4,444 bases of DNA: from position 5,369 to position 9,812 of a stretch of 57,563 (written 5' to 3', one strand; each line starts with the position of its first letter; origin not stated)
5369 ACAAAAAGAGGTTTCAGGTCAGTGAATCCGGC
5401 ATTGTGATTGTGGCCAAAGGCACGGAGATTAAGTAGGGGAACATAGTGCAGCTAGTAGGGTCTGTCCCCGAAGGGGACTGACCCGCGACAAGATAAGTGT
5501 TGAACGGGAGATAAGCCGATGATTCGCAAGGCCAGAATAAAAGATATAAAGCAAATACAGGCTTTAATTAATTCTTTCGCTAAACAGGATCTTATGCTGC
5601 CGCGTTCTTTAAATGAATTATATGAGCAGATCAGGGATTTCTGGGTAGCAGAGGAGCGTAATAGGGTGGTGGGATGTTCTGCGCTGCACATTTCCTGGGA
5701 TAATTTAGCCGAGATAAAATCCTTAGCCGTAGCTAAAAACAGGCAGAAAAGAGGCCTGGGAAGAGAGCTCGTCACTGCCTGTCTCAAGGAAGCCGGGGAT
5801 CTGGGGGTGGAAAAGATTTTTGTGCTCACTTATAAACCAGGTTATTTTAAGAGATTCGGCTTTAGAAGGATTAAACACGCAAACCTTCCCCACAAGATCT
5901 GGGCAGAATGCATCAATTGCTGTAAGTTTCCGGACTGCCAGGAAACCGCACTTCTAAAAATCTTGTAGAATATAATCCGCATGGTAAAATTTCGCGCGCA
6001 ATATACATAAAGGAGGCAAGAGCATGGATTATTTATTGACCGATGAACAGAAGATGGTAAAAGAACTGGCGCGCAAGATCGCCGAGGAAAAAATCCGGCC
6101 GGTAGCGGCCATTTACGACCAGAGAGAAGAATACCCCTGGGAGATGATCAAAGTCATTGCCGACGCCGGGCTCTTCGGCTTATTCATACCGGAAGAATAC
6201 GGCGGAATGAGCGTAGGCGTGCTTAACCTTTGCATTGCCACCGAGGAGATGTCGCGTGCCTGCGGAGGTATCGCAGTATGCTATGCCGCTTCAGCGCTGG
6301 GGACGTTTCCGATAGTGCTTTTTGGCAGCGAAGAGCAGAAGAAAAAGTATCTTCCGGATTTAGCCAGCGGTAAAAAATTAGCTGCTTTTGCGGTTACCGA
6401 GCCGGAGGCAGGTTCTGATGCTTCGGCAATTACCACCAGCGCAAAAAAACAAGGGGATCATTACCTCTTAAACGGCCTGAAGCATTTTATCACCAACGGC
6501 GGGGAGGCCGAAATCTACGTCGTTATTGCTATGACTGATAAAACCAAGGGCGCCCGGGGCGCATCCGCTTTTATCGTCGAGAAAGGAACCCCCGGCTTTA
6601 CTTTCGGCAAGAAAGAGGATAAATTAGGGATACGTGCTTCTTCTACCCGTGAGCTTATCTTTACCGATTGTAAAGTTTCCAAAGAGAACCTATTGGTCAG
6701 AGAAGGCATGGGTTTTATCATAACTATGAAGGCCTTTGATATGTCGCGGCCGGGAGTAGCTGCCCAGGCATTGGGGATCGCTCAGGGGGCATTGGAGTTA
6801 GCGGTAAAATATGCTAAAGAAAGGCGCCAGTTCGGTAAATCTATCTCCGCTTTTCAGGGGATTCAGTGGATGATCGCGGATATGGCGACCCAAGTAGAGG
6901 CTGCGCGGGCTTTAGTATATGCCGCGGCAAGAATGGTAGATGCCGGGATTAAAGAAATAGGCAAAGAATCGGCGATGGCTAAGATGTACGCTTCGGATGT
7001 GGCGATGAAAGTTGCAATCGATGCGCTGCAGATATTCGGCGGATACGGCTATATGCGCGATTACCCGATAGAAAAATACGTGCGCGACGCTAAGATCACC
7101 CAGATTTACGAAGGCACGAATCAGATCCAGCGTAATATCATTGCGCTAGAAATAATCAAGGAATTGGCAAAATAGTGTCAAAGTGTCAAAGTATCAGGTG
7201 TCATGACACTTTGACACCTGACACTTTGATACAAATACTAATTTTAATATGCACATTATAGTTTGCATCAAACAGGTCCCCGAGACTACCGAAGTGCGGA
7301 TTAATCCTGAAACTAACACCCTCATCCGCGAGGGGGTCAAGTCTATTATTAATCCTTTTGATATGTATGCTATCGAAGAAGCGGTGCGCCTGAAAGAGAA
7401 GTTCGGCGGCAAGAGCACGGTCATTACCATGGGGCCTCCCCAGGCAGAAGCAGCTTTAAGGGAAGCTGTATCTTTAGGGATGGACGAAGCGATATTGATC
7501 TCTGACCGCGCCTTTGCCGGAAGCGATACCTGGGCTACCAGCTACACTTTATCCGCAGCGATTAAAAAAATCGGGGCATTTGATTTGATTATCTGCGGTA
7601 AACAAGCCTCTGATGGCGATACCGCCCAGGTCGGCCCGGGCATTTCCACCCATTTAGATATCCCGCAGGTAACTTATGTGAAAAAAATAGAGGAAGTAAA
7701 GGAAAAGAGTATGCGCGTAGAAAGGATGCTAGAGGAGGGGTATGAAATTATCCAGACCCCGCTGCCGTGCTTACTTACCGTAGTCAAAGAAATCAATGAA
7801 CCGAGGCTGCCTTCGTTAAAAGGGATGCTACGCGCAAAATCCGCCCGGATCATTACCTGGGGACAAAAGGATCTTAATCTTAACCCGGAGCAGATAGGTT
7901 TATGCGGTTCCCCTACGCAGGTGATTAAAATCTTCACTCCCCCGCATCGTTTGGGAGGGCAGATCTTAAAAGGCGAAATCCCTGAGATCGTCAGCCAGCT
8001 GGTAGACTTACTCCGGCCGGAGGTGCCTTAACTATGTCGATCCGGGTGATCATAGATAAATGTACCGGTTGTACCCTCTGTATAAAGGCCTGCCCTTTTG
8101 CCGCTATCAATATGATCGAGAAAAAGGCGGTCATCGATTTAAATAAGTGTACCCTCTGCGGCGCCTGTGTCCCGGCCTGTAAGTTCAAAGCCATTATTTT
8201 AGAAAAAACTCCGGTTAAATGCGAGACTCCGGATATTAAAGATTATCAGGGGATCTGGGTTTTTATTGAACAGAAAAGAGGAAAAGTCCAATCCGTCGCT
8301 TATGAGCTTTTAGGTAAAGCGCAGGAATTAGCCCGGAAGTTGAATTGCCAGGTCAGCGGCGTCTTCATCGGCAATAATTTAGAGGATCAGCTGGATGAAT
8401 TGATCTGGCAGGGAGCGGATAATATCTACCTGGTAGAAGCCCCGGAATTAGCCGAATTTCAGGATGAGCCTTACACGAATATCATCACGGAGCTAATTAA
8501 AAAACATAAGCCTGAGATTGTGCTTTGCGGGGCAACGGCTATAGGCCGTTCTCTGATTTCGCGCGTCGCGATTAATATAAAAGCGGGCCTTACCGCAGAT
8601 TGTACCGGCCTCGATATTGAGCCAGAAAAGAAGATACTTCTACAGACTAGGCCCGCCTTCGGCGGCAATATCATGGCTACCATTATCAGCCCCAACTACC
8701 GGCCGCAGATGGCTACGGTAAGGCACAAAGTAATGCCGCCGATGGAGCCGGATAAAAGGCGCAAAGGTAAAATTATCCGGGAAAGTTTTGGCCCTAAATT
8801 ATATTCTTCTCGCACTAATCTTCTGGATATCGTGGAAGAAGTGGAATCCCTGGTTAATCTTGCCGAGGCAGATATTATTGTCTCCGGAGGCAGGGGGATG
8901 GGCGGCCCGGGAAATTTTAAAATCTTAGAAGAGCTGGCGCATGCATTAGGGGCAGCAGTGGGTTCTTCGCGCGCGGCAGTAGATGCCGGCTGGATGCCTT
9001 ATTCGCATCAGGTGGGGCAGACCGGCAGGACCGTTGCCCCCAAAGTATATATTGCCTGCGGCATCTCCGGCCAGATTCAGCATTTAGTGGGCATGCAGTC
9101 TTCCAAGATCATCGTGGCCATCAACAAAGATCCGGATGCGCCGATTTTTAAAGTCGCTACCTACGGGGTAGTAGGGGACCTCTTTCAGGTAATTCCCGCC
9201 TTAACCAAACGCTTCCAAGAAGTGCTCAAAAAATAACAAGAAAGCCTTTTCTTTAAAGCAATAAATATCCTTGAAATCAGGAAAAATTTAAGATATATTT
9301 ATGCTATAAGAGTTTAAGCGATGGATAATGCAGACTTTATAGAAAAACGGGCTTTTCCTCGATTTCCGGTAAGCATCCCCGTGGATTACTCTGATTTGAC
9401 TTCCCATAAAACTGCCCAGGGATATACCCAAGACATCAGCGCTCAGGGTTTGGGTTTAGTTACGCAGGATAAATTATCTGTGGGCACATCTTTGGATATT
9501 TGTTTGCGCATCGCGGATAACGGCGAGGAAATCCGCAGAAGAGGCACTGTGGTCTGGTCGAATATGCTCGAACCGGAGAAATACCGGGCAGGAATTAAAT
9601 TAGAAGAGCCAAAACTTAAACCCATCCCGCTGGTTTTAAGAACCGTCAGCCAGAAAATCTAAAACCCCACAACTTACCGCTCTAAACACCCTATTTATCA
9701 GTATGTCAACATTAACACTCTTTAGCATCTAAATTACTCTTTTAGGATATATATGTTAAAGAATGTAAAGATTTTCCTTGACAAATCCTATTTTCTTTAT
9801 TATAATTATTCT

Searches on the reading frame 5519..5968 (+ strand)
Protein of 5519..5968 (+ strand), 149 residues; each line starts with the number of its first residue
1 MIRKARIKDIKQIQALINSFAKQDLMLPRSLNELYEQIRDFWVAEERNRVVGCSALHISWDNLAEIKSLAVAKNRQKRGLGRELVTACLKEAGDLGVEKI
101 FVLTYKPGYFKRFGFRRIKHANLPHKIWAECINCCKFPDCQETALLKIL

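Call 58: search_protein_families(library=pfam, proteins=[window:5519-5968:+], max_evalue=1e-8)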
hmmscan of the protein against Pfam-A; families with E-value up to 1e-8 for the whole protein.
window:5519-5968:+ (149 aa): 2 families
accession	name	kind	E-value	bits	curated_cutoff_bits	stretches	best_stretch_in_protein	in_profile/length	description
PF00583.31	Acetyltransf_1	-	2.6e-15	57.2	20.7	1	10-115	4-116/116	Acetyltransferase (GNAT) family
PF13508.13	Acetyltransf_7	-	6.1e-14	52.6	27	1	40-116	4-83/84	Acetyltransferase (GNAT) domain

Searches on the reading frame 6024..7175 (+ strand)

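Call 58: search_protein_families(library=pfam, proteins=[window:6024-7175:+], max_evalue=1e-8)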
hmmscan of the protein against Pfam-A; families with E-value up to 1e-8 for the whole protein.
window:6024-7175:+ (383 aa): 4 families
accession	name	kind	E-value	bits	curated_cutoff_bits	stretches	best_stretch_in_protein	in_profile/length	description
PF00441.29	Acyl-CoA_dh_1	-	7.9e-54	182.3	22.4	1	228-374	1-146/150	Acyl-CoA dehydrogenase, C-terminal domain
PF02771.21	Acyl-CoA_dh_N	-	3.8e-36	124.3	22.9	1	6-117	1-113/113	Acyl-CoA dehydrogenase, N-terminal domain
PF02770.24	Acyl-CoA_dh_M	-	1.1e-27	96.5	33.3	1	121-216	1-97/97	Acyl-CoA dehydrogenase, middle domain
PF08028.16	Acyl-CoA_dh_2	-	2e-25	90.1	22.7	1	245-366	3-133/134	Acyl-CoA dehydrogenase, C-terminal domain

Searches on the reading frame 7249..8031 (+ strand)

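Call 58: search_protein_families(library=pfam, proteins=[window:7249-8031:+], max_evalue=1e-8)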
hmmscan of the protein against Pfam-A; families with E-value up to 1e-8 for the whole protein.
window:7249-8031:+ (260 aa): 1 family
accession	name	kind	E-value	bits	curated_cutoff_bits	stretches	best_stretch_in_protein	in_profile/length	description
PF01012.27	ETF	-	5.8e-48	163.5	26.7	1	23-207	2-179/181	Electron transfer flavoprotein domain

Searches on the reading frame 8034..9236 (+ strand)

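Call 58: search_protein_families(library=pfam, proteins=[window:8034-9236:+], max_evalue=1e-8)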
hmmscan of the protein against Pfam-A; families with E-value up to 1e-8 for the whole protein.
window:8034-9236:+ (400 aa): 5 families
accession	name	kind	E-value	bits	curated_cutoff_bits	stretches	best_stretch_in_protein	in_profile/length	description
PF01012.27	ETF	-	5.5e-46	157.1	26.7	1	74-249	1-175/181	Electron transfer flavoprotein domain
PF00766.25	ETF_alpha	-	1e-37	128.4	27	1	275-355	1-81/81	Electron transfer flavoprotein FAD-binding domain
PF00037.32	Fer4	-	1.9e-12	46.9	21.1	0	33-54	2-23/24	4Fe-4S binding domain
PF12837.12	Fer4_6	-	5.8e-11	42.2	25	0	3-25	2-24/24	4Fe-4S binding domain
PF12797.12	Fer4_2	-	3.2e-10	39.7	24.5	0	32-50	3-21/22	4Fe-4S binding domain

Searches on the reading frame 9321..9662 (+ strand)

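Call 59: search_protein_families(library=pfam, proteins=[window:9321-9662:+], max_evalue=1e-8)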
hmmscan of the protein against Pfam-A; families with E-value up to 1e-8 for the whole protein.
window:9321-9662:+ (113 aa): 1 family
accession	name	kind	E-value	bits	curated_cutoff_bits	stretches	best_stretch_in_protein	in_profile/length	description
PF07238.19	PilZ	-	1.7e-13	51.2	22.5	1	8-95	1-86/102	PilZ domain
